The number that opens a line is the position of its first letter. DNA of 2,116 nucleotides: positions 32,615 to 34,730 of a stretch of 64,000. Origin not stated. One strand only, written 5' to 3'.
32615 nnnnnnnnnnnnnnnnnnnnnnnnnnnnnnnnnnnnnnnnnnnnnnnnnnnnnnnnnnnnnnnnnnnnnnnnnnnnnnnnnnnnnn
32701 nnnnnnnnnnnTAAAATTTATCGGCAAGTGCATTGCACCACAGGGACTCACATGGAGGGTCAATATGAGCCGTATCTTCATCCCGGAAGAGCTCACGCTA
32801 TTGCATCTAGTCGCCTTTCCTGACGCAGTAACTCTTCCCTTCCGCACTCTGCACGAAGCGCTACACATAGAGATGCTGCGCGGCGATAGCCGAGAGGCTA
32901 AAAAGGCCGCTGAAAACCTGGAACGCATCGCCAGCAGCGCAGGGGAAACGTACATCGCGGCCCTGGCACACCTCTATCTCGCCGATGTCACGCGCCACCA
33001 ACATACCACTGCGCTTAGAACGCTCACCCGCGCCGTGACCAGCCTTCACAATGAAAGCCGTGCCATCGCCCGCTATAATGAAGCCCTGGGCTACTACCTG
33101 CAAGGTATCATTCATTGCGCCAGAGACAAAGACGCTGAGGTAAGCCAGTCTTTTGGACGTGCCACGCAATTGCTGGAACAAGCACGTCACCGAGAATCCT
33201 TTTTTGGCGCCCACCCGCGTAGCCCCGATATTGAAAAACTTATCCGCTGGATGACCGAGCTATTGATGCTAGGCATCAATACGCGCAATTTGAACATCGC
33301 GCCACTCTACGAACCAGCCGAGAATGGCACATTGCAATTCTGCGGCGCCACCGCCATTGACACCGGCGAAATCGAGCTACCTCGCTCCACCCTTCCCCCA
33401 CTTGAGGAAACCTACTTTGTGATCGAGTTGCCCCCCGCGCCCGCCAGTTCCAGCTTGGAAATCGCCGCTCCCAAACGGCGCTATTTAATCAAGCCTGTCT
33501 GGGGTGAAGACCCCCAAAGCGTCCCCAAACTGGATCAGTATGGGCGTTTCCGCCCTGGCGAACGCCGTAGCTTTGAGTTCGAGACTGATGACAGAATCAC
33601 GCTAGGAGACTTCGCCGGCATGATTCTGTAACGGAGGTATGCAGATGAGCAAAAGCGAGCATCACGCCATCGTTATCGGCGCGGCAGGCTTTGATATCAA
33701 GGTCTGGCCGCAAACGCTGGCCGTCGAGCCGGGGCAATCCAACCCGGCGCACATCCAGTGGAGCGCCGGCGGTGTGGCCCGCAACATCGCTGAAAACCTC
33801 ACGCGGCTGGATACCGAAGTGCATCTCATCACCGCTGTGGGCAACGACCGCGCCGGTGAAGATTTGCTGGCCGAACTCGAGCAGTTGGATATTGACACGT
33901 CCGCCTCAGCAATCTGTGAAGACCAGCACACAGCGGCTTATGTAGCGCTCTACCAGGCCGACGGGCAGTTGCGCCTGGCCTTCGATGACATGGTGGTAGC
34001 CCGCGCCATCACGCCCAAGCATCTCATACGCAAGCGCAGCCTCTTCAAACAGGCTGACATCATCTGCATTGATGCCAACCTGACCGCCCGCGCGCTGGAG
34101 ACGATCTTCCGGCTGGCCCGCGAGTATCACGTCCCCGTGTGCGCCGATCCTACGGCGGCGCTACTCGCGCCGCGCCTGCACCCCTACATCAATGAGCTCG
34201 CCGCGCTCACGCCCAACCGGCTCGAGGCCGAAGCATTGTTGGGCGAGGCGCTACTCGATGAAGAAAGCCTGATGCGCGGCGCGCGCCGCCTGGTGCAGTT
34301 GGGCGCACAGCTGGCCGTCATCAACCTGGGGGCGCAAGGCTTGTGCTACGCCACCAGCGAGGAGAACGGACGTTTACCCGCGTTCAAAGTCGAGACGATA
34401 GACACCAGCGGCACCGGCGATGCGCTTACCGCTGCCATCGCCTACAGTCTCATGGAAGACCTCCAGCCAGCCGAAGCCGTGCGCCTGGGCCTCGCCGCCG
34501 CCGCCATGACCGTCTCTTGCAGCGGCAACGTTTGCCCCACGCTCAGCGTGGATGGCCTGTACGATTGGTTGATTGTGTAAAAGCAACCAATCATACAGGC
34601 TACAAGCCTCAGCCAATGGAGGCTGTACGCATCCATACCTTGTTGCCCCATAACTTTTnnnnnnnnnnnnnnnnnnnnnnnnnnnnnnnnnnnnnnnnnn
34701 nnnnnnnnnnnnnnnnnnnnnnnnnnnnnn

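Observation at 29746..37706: Co-directional cluster: two translationally coupled SPFH/flotillin-like proteins, a hypothetical, a PfkB kinase and a membrane-anchored SF2 helicase. Candidate uncharacterised membrane-associated system.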

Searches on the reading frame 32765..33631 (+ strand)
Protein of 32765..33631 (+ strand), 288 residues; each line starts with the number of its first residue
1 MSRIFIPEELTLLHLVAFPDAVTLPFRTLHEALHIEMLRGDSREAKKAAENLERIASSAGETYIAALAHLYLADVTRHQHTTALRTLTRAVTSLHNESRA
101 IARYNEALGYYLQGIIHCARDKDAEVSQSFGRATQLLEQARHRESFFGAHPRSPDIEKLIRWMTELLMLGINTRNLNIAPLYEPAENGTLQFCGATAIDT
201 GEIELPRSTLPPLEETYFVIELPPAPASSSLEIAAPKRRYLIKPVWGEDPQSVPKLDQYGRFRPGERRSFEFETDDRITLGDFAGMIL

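Call 3: search_protein_families(library=pfam, proteins=[window:32765-33631:+], max_evalue=0.01)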
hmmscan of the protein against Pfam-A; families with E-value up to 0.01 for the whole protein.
window:32765-33631:+ (288 aa): 0 families
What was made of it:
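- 32765..33631 (+): X: 288 aa, soluble. The N-terminal ~175 aa are TPR-like helical repeats; the C-terminal ~110 aa are beta-rich. No Pfam hit for the window copy (call 3).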

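Call 4: search_protein_families(library=padloc, proteins=[window:32765-33631:+], max_evalue=0.01)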
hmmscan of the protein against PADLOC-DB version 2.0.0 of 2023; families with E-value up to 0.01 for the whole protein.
window:32765-33631:+ (288 aa): 0 families

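Call 6: search_protein_families(library=ncbifam, proteins=[window:32765-33631:+], max_evalue=0.01)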
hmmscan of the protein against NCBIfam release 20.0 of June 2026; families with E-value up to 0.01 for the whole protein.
window:32765-33631:+ (288 aa): 0 families

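Call 13: find_homologous_proteins(query=window:32765-33631:+)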
Query window:32765-33631:+ (288 aa): 2 proteins with E <= 0.001 among 2400 candidates.
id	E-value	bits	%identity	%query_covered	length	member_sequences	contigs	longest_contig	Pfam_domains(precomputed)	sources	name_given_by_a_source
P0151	2.0e-188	642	100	100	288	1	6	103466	-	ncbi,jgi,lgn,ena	-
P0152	2.3e-91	324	56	99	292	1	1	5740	-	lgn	-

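Call 23: search_protein_families(library=pfam, alignment_id=A2, max_evalue=1)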
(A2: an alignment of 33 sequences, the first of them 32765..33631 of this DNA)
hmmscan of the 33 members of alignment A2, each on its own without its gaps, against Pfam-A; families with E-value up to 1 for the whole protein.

A. member 1, window:32765-33631:+ (288 aa): 4 families
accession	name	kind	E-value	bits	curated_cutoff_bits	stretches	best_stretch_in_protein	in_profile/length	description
PF09976.15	TPR_21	-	0.013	15.7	25.5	1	41-92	88-141/193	Tetratricopeptide repeat-like domain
PF10345.15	Cohesin_load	-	0.073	11.9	25.8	0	32-95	146-208/585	Cohesin loading factor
PF08653.15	DASH_Dam1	-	0.096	13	26.6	1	83-115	11-43/56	DASH complex subunit Dam1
PF20492.3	ERM_helical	-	0.16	12.4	40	1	35-102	36-103/120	Ezrin/radixin/moesin, alpha-helical domain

B. families by the number of members that match (of 33 scanned): 32 families (the first 25 are shown)
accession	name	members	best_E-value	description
PF13424.12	TPR_12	15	5.7e-07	Tetratricopeptide repeat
PF07719.23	TPR_2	14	2.5e-05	Tetratricopeptide repeat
PF17874.7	TPR_MalT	7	0.00064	MalT-like TPR region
PF00515.34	TPR_1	7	0.00095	Tetratricopeptide repeat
PF13176.12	TPR_7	6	0.14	Tetratricopeptide repeat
PF13432.12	TPR_16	5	0.0057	Tetratricopeptide repeat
PF13428.12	TPR_14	5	0.013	Tetratricopeptide repeat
PF07721.20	TPR_4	4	0.15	Tetratricopeptide repeat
PF00962.28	A_deaminase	3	0.039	Adenosine deaminase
PF13374.12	TPR_10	2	0.00046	Tetratricopeptide repeat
PF10345.15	Cohesin_load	2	0.0012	Cohesin loading factor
PF16969.10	SRP68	2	0.0016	RNA-binding signal recognition particle 68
PF04212.24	MIT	2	0.037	MIT (microtubule interacting and transport) domain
PF12895.13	ANAPC3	2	0.057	Anaphase-promoting complex, cyclosome, subunit 3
PF20933.2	HpHbR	2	0.16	Haptoglobin-hemoglobin receptor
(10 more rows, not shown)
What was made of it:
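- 32765..33631 (+): 15 of 33 family members hit TPR_12 (call 23).
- X: TPR hits in 15 of 33 members (call 23).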

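Call 24: search_solved_structures(query=A2, max_evalue=10)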
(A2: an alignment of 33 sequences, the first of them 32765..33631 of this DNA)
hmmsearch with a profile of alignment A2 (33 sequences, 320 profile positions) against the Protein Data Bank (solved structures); distinct sequences matched with E-value up to 10: 4.
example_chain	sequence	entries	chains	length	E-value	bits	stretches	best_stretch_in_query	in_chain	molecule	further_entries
9k7u_A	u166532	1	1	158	0.00081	22.1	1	31-95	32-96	Heter-Zn2-HEHE-22A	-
9mni_A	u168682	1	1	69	0.36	13.4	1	108-136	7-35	De novo designed minibinder - dC2_050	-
6mfv_A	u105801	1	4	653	0.53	12.8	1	34-93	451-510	tetratricopeptide repeat sensor PH0952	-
1wfd_A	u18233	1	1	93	1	11.9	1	90-116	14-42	Hypothetical protein 1500032H18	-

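Call 54: predict_structure(alignment_id=A4)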
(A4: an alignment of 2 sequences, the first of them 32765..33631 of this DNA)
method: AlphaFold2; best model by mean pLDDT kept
length: 288 residues; sequences in the alignment: 2
mean_pLDDT: 50.1   pTM: 0.43
mean pLDDT of the five models: 50.1, 47.2, 46.2, 45.0, 43.7
residues with pLDDT >= 90: 0; 70-90: 32; 50-70: 125; < 50: 131
segments of 3 or more residues with pLDDT < 50: 1-21, 96-98, 150-153, 167-176, 188-190, 197-236, 243-288
pLDDT, mean of each block of 10 residues (from residue 1): 36 38 58 65 79 77 72 68 65 54 56 57 52 58 57 53 51 47 51 48 29 39 45 46 40 32 25 26 23
secondary structure, 60 per line:
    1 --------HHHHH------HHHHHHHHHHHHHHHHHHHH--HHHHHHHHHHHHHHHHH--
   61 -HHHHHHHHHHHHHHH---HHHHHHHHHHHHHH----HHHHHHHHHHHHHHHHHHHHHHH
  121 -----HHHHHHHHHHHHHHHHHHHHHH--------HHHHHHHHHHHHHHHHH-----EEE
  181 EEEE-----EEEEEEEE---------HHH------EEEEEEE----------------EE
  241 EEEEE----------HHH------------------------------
elements in order: H9-13 H20-39 H42-58 H62-76 H80-93 H98-120 H126-147 H156-172 E178-184 E190-197 E216-222 E239-245
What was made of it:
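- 32765..33631 (+): The AlphaFold2 model is poor, pLDDT 50 (call 54).
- On TPR repeat proteins (X, N-terminal half): The low-confidence model is all-helical over residues 9-172 (call 54).
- Tried and rejected: The permitted 2-sequence alignment gave pLDDT 50 (call 54), too poor for a fold search, so none was run.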

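Call 59: search_protein_representatives(alignment_id=A4)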
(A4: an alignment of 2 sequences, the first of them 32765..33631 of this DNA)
Query: 2 sequences, 295 profile positions. Proteins with E-value up to 0.001 (for the whole library): 38; up to 1e-10: 23; up to 1e-30: 3. The best 38 are listed.
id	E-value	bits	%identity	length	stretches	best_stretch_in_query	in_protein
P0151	3.9e-175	597.7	-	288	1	1-287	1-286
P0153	9.6e-69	248.5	-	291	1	1-284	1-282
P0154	2.4e-31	125.7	-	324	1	1-212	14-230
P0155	2.0e-20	89.9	-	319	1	1-211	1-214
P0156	2.4e-19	86.3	-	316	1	1-213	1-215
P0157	3.3e-19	85.8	-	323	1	1-186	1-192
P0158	1.9e-17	80.0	-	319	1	1-215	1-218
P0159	1.9e-16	76.8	-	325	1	3-207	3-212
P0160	3.4e-16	75.9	-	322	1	1-166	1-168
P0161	3.6e-16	75.9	-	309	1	4-201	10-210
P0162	5.8e-16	75.2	-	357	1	2-213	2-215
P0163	1.5e-15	73.8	-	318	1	2-190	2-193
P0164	1.2e-14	70.8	-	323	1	1-211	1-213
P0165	8.5e-14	68.1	-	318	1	3-210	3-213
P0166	9.3e-14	68.0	-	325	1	1-209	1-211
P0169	1.3e-12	64.2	-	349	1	4-211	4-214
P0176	1.4e-09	54.3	-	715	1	1-198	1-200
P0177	2.0e-09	53.7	-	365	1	1-186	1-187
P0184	1.8e-07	47.3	-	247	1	83-213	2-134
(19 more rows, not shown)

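Call 60: search_protein_families(library=pfam, proteins=[P0176, P0162, P0177, P0169, P0184], max_evalue=0.01)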
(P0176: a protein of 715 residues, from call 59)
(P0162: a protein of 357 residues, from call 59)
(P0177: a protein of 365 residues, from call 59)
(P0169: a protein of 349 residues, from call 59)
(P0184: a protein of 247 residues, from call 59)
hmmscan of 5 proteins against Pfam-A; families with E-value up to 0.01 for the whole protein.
P0176 (715 aa): 2 families
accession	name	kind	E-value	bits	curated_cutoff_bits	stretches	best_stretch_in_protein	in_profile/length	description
PF13808.11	DDE_Tnp_1_assoc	-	2.2e-14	53.7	32.3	1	344-418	14-88/88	DDE_Tnp_1-associated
PF10345.15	Cohesin_load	-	0.0037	16.2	25.8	0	39-90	152-202/585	Cohesin loading factor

P0162 (357 aa): 1 family
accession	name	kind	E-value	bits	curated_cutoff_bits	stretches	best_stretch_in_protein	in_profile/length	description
PF00962.28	A_deaminase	-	0.00057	19.5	27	1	60-139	55-131/330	Adenosine deaminase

P0177 (365 aa): 5 families
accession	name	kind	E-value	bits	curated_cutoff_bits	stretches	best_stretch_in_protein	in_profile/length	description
PF07719.23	TPR_2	-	2.9e-06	27.4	27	0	65-91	3-29/34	Tetratricopeptide repeat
PF13428.12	TPR_14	-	7.9e-06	26.5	23.5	0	27-59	3-35/44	Tetratricopeptide repeat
PF13432.12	TPR_16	-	3e-05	24.8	32.7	1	30-91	2-59/65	Tetratricopeptide repeat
PF13181.12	TPR_8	-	0.0038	17.7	25.7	0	30-55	6-31/34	Tetratricopeptide repeat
PF13424.12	TPR_12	-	0.0089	16.6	30.1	0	39-93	17-75/77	Tetratricopeptide repeat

P0169 (349 aa): 1 family
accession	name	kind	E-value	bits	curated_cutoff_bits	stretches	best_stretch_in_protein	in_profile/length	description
PF07719.23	TPR_2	-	0.0082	16.6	27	0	111-138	3-30/34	Tetratricopeptide repeat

P0184 (247 aa): 0 families
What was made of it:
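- The only apparent X fusion is a transposase junction (call 60).
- Tried and rejected: The only long X homologue, P0176 (715 aa), is X joined to a transposase-associated domain, not to a partner protein (call 60).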

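Call 96: search_dna_similar(query=window:32765-33631:+, collection=plasmids, mode=protein, max_rows=8, max_evalue=0.001)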
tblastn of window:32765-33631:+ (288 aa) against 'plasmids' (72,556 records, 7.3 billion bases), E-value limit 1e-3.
No match.

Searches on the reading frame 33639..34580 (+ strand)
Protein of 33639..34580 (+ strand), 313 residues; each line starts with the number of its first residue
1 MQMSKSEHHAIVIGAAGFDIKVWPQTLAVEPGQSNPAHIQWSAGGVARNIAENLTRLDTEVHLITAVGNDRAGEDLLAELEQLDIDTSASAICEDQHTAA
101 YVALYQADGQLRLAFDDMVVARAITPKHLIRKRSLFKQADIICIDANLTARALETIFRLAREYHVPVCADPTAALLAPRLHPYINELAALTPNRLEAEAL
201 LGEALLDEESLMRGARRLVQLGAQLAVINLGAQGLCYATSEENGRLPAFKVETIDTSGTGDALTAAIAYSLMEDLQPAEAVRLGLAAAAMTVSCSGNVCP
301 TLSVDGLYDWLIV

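Call 3: search_protein_families(library=pfam, proteins=[window:33639-34580:+], max_evalue=0.01)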
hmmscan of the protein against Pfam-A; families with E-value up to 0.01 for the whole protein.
window:33639-34580:+ (313 aa): 3 families
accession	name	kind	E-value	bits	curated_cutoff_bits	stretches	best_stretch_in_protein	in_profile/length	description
PF00294.29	PfkB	-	1.7e-48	166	25.8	1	12-296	6-294/302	pfkB family carbohydrate kinase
PF08543.17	Phos_pyr_kin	-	3e-11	43.6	27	1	186-284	119-224/246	Phosphomethylpyrimidine kinase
PF01256.23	Carb_kinase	-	0.0027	17.7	27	1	148-282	75-210/242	NAD(P)H-hydrate dehydratase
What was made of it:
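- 33639..34580 (+): PfkB/ribokinase-family kinase (313 aa by the longest ORF; 311 or 306 aa by gene callers). Closest to pseudouridine kinase but a distinct orthologous group. Last gene of the conserved module. PfkB 166 bits (call 3).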

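Call 4: search_protein_families(library=padloc, proteins=[window:33639-34580:+], max_evalue=0.01)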
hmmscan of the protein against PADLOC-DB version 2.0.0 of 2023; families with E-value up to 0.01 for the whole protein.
window:33639-34580:+ (313 aa): 0 families

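Call 6: search_protein_families(library=ncbifam, proteins=[window:33639-34580:+], max_evalue=0.01)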
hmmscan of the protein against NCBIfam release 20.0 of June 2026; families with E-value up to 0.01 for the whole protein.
window:33639-34580:+ (313 aa): 30 families (the best 25 are shown)
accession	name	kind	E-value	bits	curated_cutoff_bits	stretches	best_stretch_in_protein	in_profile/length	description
NF007355.0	PRK09850.1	equivalog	1.7e-47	162.1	540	1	8-305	5-300/313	pseudouridine kinase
NF007416.0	PRK09954.1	equivalog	5.5e-43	147.3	561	1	8-306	58-354/362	sugar kinase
TIGR02152.1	D_ribokin_bact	equivalog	2.5e-41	142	299.65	1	11-296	2-285/298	ribokinase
NF008353.0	PRK11142.1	equivalog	6.7e-32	111.2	341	1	31-296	25-288/307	ribokinase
TIGR02198.1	rfaE_dom_I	equivalog_domain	4.2e-27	95.1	345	1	44-297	47-302/315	D-glycero-beta-D-manno-heptose-7-phosphate kinase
TIGR03168.1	1-PFK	subfamily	3.3e-26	91.9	216.4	1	38-301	29-292/305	hexose kinase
NF053626.1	RibKinHalex1628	equivalog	6.4e-24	85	330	1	17-297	11-278/293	ATP-dependent ribose-1-phosphate kinase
TIGR03828.1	pfkB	equivalog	1.9e-23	83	292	1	38-301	29-291/305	1-phosphofructokinase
TIGR04382.1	myo_inos_iolC_N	equivalog_domain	1.5e-21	77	300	2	207-294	204-292/309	5-dehydro-2-deoxygluconokinase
NF008454.0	PRK11316.1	equivalog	3.4e-20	72.1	521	1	43-297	50-300/475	bifunctional D-glycero-beta-D-manno-heptose-7-phosphate kinase/D-glycero-beta-D-manno-heptose 1-phosphate adenylyltransferase HldE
NF041320.1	pfkB_Halo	equivalog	3.5e-19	69.3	400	1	38-302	31-287/302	1-phosphofructokinase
NF049991.1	TagKinase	equivalog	7.3e-14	51.3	420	2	213-299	216-303/321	tagatose kinase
NF007068.0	PRK09513.1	equivalog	1.7e-13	50.5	432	1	42-295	37-289/312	1-phosphofructokinase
NF041134.1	R1P_kin_Thcocales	equivalog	1.3e-12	47.8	500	1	39-297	32-268/291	ADP-dependent ribose-1-phosphate kinase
NF007321.0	PRK09813.1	equivalog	2.6e-12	46.8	247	2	207-296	170-259/261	fructoselysine 6-kinase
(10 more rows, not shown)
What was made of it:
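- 33639..34580 (+): Pseudouridine-kinase equivalog 162 bits against a cut-off of 540 (call 6).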

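Call 29: search_solved_structures(query=window:33639-34580:+, max_evalue=1e-20)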
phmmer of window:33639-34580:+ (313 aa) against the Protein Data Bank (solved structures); distinct sequences matched with E-value up to 1e-20: 5.
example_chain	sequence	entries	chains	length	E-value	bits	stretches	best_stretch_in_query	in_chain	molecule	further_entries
7vkp_A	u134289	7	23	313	5.8e-45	157.3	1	7-306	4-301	PfkB domain protein | Pseudouridine kinase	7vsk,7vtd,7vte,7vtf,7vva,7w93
7vtg_A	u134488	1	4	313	1.5e-44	156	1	7-306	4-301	Pseudouridine kinase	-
3kzh_A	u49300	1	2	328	5.3e-33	118.1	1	5-306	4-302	Probable sugar kinase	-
2nwh_A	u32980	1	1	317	2.8e-26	96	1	11-307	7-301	carbohydrate kinase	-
3ry7_A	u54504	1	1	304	2.9e-22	82.8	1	12-296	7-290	Ribokinase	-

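Call 36: search_solved_structures(query=window:33639-34580:+, max_evalue=1e-30, show_alignments=2)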
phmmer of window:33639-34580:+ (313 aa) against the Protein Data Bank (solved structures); distinct sequences matched with E-value up to 1e-30: 3.
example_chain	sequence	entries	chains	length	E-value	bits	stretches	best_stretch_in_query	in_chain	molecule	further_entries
7vkp_A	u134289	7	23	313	5.8e-45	157.3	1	7-306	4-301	PfkB domain protein | Pseudouridine kinase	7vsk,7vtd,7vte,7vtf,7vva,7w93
7vtg_A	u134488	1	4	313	1.5e-44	156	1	7-306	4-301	Pseudouridine kinase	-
3kzh_A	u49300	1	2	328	5.3e-33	118.1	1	5-306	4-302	Probable sugar kinase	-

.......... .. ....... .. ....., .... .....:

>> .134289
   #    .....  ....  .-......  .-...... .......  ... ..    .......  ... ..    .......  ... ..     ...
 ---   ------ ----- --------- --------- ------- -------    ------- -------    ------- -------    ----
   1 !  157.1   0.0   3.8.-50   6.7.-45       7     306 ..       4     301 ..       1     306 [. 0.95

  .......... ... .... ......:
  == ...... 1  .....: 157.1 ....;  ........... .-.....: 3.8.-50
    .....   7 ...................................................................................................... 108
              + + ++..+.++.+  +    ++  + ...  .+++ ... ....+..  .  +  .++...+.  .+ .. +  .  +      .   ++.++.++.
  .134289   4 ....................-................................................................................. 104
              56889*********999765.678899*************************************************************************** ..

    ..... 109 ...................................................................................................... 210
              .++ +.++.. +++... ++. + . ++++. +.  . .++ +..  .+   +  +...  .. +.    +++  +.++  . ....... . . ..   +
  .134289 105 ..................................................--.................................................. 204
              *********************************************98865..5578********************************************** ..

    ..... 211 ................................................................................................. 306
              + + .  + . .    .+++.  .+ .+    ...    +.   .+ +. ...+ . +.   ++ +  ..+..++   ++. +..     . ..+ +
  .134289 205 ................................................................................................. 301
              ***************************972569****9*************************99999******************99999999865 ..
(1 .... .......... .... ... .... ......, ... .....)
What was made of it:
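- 33639..34580 (+): EcPsuK structure 7vkp, E = 5.8e-45 (calls 29, 36).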

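Call 47: find_related_loci(query=window:33639-34580:+, collection=metagenome_contigs, flank=6000)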
Query window:33639-34580:+ (313 aa) in metagenome_contigs; peptide patterns used: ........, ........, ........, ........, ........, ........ (x = any residue, [..] = any of these).
82 stretches matched a pattern, but none encodes a relative of the query by tblastn (E <= 1e-3).
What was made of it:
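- Tried and rejected: The PfkB protein alone found nothing (call 47).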
